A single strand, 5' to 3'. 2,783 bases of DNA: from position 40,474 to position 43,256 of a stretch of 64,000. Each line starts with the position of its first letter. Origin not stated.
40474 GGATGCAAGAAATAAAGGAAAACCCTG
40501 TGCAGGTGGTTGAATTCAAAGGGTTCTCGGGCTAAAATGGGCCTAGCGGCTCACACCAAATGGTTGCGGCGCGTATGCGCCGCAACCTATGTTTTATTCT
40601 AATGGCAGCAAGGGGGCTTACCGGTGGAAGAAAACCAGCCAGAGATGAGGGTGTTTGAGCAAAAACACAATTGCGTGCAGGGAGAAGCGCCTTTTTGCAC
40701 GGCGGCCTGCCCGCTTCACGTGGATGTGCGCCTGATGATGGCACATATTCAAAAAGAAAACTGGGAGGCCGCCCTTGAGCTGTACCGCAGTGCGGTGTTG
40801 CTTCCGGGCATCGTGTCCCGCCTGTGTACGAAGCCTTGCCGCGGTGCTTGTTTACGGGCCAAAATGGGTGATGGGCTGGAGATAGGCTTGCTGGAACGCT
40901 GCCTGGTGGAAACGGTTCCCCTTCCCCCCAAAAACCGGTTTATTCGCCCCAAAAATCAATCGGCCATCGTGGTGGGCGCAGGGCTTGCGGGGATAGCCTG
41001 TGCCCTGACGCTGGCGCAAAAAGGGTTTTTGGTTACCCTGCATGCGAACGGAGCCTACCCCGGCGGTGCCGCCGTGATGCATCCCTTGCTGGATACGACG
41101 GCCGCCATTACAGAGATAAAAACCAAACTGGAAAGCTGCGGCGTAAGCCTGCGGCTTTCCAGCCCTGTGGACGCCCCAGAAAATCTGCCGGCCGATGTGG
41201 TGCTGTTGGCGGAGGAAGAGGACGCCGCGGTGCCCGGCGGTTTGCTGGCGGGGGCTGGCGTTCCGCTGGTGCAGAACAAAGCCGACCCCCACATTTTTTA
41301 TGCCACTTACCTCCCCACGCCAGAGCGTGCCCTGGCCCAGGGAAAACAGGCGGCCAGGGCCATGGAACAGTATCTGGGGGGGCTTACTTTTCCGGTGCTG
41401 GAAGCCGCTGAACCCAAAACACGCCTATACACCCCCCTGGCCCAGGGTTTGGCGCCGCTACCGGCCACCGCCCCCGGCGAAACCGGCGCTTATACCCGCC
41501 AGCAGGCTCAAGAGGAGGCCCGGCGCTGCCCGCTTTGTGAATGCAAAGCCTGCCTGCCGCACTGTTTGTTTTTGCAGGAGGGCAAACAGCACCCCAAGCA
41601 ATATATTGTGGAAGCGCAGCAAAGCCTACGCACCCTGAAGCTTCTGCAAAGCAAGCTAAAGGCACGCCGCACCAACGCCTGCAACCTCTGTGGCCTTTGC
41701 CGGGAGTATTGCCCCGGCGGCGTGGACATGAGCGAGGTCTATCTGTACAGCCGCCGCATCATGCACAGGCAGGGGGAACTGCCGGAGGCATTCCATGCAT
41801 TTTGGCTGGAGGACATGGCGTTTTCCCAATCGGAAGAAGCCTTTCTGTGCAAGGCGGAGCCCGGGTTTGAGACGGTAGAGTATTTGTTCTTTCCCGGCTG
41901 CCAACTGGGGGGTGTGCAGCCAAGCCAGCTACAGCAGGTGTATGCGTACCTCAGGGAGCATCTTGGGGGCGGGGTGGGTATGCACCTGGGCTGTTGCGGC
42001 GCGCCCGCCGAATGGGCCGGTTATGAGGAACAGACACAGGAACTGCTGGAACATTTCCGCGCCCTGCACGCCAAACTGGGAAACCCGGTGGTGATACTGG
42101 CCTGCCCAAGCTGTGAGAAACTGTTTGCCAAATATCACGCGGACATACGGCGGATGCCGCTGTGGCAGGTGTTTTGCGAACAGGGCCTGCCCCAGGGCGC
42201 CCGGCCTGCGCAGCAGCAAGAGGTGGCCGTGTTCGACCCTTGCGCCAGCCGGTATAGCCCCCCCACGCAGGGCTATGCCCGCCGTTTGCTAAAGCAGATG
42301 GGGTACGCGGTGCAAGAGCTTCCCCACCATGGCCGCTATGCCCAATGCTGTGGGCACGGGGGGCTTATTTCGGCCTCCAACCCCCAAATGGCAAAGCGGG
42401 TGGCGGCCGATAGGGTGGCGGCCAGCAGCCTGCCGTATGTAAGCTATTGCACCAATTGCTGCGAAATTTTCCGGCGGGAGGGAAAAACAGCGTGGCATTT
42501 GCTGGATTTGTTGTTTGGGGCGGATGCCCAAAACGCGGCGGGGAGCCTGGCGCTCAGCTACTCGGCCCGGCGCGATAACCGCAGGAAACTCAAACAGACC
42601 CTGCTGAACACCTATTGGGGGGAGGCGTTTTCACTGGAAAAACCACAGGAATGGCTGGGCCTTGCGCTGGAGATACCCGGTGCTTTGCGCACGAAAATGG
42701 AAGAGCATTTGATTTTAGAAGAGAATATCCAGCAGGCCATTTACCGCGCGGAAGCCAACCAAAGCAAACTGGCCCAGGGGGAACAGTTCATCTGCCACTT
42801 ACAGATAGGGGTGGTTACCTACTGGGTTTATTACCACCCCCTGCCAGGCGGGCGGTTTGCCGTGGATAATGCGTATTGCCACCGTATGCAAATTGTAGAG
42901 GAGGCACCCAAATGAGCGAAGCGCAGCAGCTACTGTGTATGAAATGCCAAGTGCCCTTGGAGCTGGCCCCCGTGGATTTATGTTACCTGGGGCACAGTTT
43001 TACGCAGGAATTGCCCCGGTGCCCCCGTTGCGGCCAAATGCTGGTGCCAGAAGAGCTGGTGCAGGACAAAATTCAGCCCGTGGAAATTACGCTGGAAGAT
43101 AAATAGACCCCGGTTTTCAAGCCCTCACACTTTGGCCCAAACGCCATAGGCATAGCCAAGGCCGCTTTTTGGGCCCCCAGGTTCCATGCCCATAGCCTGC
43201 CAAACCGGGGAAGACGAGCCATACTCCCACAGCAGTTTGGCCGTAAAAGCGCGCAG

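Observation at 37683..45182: Mop-type aldehyde oxidoreductase flanked by an uncharacterised accessory set (FAD/Fe-S/CCG fusion, Zn-ribbon, methyltransferase, AMP-ligase)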

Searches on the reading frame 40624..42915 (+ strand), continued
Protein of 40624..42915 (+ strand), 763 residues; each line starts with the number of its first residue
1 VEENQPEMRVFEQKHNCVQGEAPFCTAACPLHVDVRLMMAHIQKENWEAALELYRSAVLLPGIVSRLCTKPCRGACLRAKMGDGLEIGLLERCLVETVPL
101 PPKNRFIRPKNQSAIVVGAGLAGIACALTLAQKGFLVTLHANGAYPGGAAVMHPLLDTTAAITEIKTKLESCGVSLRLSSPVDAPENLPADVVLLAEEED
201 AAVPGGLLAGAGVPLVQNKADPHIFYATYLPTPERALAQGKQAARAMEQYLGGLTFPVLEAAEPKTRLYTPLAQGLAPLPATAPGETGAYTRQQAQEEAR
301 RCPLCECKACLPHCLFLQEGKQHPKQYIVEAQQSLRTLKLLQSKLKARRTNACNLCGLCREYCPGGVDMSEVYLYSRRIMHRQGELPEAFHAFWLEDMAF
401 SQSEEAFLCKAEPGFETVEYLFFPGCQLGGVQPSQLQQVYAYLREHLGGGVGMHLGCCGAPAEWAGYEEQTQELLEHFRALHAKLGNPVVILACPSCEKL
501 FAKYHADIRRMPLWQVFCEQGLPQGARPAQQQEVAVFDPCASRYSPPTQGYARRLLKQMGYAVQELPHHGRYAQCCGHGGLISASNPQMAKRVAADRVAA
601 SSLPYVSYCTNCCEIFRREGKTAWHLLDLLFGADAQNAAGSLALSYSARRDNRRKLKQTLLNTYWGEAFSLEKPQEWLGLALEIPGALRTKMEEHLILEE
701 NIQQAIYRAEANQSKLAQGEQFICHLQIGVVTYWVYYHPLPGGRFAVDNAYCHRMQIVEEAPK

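Call 95: list_cluster_members(proteins=[P0001, P0121])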
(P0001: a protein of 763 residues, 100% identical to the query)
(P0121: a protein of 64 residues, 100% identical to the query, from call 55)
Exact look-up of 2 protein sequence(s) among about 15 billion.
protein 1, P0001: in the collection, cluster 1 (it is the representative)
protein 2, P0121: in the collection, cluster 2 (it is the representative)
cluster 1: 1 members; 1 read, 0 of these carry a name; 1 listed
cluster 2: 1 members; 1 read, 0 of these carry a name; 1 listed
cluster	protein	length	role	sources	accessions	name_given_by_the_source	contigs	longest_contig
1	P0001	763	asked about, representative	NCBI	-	-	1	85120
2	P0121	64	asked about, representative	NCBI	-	-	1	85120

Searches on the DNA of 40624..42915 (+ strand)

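Call 102: search_rna_families(sources=[L006, L016, L037, L019, L161, L063], threshold=gathering)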
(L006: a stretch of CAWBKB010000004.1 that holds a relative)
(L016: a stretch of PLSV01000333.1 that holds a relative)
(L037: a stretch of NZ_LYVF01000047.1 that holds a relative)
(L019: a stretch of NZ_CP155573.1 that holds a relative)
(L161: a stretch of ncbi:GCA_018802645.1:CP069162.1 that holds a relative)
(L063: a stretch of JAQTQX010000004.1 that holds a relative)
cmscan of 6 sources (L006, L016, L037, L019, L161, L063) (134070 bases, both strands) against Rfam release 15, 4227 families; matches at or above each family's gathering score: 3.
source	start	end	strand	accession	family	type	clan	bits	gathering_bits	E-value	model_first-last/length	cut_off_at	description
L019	3295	3409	+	RF01055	Molybdenum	Cis-reg; riboswitch;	-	60.6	36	9.3e-12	1-135/135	no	Molybdenum/Tungsten riboswitch aptamer (Moco RNA motif)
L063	5014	5135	+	RF01055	Molybdenum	Cis-reg; riboswitch;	-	55.3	36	3.3e-10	1-135/135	no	Molybdenum/Tungsten riboswitch aptamer (Moco RNA motif)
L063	19172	19291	+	RF01055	Molybdenum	Cis-reg; riboswitch;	-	50.1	36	1.1e-08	1-135/135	no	Molybdenum/Tungsten riboswitch aptamer (Moco RNA motif)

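Call 103: search_rna_families(sources=[L015, L023, L038, L053, L073, L080], threshold=gathering)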
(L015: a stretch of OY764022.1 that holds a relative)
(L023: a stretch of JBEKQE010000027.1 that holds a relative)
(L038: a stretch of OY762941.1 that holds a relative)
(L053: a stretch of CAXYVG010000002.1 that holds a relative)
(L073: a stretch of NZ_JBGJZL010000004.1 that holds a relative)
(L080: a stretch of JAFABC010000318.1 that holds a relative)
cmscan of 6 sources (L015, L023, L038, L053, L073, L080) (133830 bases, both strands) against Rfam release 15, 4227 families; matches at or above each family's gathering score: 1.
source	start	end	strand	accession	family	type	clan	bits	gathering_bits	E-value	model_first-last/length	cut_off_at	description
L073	2261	2437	+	RF00013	6S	Gene;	-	83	46.4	1.5e-14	1-187/187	no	6S / SsrS RNA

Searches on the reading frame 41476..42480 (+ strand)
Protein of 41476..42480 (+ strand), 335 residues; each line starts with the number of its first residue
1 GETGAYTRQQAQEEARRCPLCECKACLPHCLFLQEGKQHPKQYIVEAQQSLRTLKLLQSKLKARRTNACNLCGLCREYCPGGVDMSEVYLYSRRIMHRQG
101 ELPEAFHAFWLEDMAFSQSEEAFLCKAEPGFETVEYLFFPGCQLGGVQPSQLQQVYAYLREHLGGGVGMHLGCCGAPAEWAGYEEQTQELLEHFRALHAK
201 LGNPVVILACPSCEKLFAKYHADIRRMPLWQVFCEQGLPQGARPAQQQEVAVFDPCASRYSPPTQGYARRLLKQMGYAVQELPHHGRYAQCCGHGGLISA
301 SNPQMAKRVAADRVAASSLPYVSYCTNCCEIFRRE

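Call 58: search_protein_families(library=pfam, proteins=[window:41476-42480:+], max_evalue=10)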
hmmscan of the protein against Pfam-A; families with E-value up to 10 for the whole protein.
window:41476-42480:+ (335 aa): 6 families
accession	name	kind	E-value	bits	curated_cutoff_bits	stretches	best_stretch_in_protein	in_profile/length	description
PF02754.22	CCG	-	2.3e-16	60.1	20.6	2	136-214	1-81/85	Cysteine-rich domain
PF13534.11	Fer4_17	-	2.6e-07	31.5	22.2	1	18-84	2-61/61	4Fe-4S dicluster domain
PF13183.11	Fer4_8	-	4.6e-06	27.5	27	1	22-83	7-68/68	4Fe-4S dicluster domain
PF00037.32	Fer4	-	0.025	14.8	21.1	1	67-82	6-21/24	4Fe-4S binding domain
PF14691.11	Fer4_20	-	0.63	10.3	25.8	0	5-79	11-85/113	Dihydroprymidine dehydrogenase domain II, 4Fe-4S cluster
PF13187.11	Fer4_9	-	1.4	9.4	27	1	22-82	4-50/52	4Fe-4S dicluster domain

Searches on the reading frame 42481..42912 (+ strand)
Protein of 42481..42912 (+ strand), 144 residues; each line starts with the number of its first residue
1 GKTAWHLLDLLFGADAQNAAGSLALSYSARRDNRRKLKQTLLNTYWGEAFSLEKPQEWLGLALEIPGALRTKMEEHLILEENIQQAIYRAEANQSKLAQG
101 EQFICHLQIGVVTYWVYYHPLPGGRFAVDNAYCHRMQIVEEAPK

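Call 58: search_protein_families(library=pfam, proteins=[window:42481-42912:+], max_evalue=10)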
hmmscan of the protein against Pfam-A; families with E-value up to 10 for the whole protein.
window:42481-42912:+ (144 aa): 0 families

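Call 81: predict_structure(alignment_id=A3)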
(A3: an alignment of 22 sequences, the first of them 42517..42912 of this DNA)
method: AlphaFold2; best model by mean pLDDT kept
length: 132 residues; sequences in the alignment: 22
mean_pLDDT: 88.1   pTM: 0.77
mean pLDDT of the five models: 88.1, 82.8, 82.6, 82.5, 82.4
residues with pLDDT >= 90: 81; 70-90: 36; 50-70: 13; < 50: 2
segments of 3 or more residues with pLDDT < 50: none
pLDDT, mean of each block of 10 residues (from residue 1): 58 86 89 75 87 96 95 97 95 95 97 97 82 66
secondary structure, 60 per line:
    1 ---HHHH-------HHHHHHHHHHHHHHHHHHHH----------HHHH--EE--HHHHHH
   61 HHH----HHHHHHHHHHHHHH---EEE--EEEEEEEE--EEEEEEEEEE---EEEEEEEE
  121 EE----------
elements in order: H4-7 H15-34 H45-48 H55-63 H68-81 E85-87 E90-97 E100-109 E113-122

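Call 84: fold_search(model_id=the predicted structure, library=pdb)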
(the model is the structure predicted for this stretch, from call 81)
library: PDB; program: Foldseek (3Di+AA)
matches with E <= 10: 802; with E <= 0.001: 0
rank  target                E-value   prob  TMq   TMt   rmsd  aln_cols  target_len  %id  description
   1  5jaa_D                2.0e-02  0.99  0.42  0.52   6.2        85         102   14  Crystal structure of the HigBA2 toxin-antitoxin complex (released 2017-04-05)
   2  3u97                  7.2e-02  0.97  0.39  0.60   3.6        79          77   10  1.1 Angstrom-resolution crystal structure of the Brucella abortus ribonuclease toxin, BrnT (released 2012-02-22)
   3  6cp9_A                9.9e-02  0.54  0.31  0.34  12.9       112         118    9  Contact-dependent growth inhibition toxin - immunity protein complex from Klebsiella pneumoniae 342 (released 2019-03-13)
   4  4wyk_C                1.1e-01  0.13  0.20  0.10  18.7       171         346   12  Structure of the LRR and NTF2-like domains of NXF1 complexed with NXT1 (released 2015-02-04)
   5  6vek_A                1.5e-01  0.18  0.23  0.12  13.7       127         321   10  Contact-dependent growth inhibition toxin-immunity protein complex from from E. coli 3006, full-length (released 2021-01-27)
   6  5w5y_O                1.8e-01  0.33  0.21  0.06   5.2        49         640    8  RNA polymerase I Initial Transcribing Complex (released 2017-07-26)
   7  7tgn_A                2.0e-01  0.57  0.26  0.07   4.4        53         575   15  Crystal structure of DesD, the desferrioxamine synthetase from the Streptomyces violaceus salmycin biosynthetic pathwa (released 2022-07-06)
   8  4wyk_A                2.1e-01  0.12  0.21  0.11  18.3       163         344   13  Structure of the LRR and NTF2-like domains of NXF1 complexed with NXT1 (released 2015-02-04)
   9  1jkg_B                2.3e-01  0.11  0.20  0.17  18.2       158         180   14  Structural basis for the recognition of a nucleoporin FG-repeat by the NTF2-like domain of TAP-p15 mRNA nuclear export (released 2001-10-17)
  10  9i8a_B                2.3e-01  0.09  0.20  0.17  18.1       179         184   13  NXT1-NXF1 complex crystallized in space group P65 2 2 (released 2025-05-14)
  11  6ybt_1                2.4e-01  0.80  0.23  0.06   2.6        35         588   14  Structure of a human 48S translational initiation complex - eIF3bgi (released 2020-09-16)
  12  6cp9_G                2.4e-01  0.21  0.24  0.28  13.3       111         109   10  Contact-dependent growth inhibition toxin - immunity protein complex from Klebsiella pneumoniae 342 (released 2019-03-13)
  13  3bb9_A                2.4e-01  0.16  0.23  0.25  12.7       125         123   12  Crystal structure of a putative ketosteroid isomerase (sfri_1973) from shewanella frigidimarina ncimb 400 at 1.80 A re (released 2007-11-20)
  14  7tgn_C                2.8e-01  0.57  0.23  0.06   3.6        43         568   14  Crystal structure of DesD, the desferrioxamine synthetase from the Streptomyces violaceus salmycin biosynthetic pathwa (released 2022-07-06)
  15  1jn5_B                2.8e-01  0.10  0.21  0.17  17.6       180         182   13  Structural basis for the recognition of a nucleoporin FG-repeat by the NTF2-like domain of TAP-p15 mRNA export factor (released 2001-10-17)
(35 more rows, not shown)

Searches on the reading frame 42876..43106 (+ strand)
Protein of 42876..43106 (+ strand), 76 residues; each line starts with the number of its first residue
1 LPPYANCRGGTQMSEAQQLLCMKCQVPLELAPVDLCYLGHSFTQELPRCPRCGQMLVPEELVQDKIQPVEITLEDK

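Call 3: search_protein_families(library=ncbifam, proteins=[window:42876-43106:+], max_evalue=0.001)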
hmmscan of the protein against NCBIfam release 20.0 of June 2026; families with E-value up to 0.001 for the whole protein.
window:42876-43106:+ (76 aa): 1 family
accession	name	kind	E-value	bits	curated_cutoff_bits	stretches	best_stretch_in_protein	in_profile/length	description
NF045645.1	DVU_1557_fam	equivalog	2.8e-21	75.4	60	1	18-76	2-60/60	DVU_1557 family redox protein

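Call 4: search_protein_families(library=pfam, proteins=[window:42876-43106:+], max_evalue=0.001)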
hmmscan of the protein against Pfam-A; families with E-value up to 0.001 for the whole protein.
window:42876-43106:+ (76 aa): 1 family
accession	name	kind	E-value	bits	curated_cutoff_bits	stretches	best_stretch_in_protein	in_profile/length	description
PF24292.1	DUF7479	-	7.2e-23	80.9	27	1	18-76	2-60/60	Domain of unknown function (DUF7479)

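Call 55: find_homologous_proteins(query=window:42912-43106:+, max_evalue=0.001)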
Query window:42912-43106:+ (64 aa): 2 proteins with E <= 0.001 among 2 candidates.
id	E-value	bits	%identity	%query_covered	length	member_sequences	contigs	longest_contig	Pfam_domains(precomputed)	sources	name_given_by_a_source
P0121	2.7e-35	136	100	100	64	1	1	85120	PF24292.2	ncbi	-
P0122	1.3e-26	109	83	100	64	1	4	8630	PF24292.2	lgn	-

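Call 79: search_protein_representatives(protein=window:42912-43106:+)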
Query: 64 residues. Proteins with E-value up to 0.001 (for the whole library): 177; up to 1e-10: 12; up to 1e-30: 0. The best 150 are listed.
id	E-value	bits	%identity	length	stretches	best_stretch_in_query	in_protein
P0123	7.5e-19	82.8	65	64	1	2-64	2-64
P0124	8.5e-13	63.7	50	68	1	5-64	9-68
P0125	3.2e-12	61.9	48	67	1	5-64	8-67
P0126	4.4e-12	61.5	53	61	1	6-64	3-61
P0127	1.1e-11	60.3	54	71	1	6-64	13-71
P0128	1.2e-11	60.1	56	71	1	4-64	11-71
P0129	2.1e-11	59.3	53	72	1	8-64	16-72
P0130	2.4e-11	59.1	48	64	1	1-64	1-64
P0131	2.4e-11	59.1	49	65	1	6-64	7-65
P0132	2.5e-11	59.1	51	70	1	2-64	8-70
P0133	3.0e-11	58.8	48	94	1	5-64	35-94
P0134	5.2e-11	58.1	49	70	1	4-64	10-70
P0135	1.6e-10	56.6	50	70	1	7-64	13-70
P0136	1.8e-10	56.4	47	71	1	6-64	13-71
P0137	2.1e-10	56.1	45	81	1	5-64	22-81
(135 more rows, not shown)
